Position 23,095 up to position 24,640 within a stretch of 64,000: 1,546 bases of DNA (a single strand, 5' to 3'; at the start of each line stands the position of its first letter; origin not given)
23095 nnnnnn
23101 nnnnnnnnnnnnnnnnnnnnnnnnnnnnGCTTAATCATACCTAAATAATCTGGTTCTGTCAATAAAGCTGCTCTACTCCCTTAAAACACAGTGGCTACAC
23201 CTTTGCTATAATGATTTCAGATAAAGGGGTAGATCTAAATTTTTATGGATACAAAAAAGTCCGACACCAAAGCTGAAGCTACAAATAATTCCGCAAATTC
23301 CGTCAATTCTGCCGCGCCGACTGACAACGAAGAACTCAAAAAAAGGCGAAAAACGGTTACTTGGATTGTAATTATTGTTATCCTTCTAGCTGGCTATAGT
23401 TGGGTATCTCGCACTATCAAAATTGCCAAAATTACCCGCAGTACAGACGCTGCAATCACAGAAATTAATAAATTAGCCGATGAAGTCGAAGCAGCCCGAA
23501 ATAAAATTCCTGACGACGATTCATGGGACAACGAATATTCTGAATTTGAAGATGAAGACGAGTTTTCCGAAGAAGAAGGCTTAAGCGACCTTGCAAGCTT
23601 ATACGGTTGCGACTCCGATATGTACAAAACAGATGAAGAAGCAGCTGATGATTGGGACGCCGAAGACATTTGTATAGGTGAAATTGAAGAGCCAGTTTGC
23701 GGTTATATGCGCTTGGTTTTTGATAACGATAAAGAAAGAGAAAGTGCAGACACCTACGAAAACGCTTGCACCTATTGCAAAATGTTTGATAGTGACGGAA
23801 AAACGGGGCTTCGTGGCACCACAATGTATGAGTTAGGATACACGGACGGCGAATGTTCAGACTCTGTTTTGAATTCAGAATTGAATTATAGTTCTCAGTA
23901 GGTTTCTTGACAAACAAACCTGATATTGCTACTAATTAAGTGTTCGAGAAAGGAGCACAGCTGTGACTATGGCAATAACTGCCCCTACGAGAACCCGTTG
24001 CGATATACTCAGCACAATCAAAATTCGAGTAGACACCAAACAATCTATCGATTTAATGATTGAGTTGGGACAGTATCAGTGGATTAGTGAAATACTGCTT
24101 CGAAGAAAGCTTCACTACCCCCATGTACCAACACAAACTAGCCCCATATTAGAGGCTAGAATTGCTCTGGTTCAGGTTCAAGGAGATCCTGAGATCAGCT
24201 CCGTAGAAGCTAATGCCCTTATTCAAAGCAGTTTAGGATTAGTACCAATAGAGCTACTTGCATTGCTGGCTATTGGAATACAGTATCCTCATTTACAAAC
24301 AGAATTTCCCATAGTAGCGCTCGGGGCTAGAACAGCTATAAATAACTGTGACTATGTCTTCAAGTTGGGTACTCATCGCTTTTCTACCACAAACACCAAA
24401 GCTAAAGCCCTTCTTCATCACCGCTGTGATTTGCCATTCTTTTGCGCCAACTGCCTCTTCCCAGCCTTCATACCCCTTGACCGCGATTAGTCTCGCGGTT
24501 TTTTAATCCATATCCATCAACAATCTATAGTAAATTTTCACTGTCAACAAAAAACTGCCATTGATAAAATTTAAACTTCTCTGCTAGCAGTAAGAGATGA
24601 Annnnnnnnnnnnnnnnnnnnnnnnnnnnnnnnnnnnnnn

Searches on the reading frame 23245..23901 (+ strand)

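Call 3: search_protein_families(library=pfam, proteins=[window:23245-23901:+], max_evalue=1)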
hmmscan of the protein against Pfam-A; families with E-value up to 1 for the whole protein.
window:23245-23901:+ (218 aa): 1 family
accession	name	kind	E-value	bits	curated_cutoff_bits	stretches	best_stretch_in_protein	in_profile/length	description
PF15581.11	Imm58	-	0.14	12.7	25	1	41-92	14-65/109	Immunity protein 58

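Call 48: search_protein_families(library=phrogs, proteins=[window:23245-23901:+], max_evalue=0.01)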
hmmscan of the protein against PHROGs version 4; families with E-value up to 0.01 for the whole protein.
window:23245-23901:+ (218 aa): 0 families

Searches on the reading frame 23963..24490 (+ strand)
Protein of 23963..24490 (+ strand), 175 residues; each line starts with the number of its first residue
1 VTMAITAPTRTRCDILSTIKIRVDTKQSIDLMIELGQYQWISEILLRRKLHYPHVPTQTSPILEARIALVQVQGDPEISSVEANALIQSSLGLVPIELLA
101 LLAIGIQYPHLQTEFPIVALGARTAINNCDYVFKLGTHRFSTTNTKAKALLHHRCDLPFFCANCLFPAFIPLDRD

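Call 3: search_protein_families(library=pfam, proteins=[window:23963-24490:+], max_evalue=1)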
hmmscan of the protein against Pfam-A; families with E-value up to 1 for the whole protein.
window:23963-24490:+ (175 aa): 1 family
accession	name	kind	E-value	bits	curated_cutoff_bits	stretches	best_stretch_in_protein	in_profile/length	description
PF11077.13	DUF2616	-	0.26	11.5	25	1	144-169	144-169/171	Protein of unknown function (DUF2616)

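Call 48: search_protein_families(library=phrogs, proteins=[window:23963-24490:+], max_evalue=0.01)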
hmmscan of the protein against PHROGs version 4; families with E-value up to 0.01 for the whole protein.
window:23963-24490:+ (175 aa): 0 families
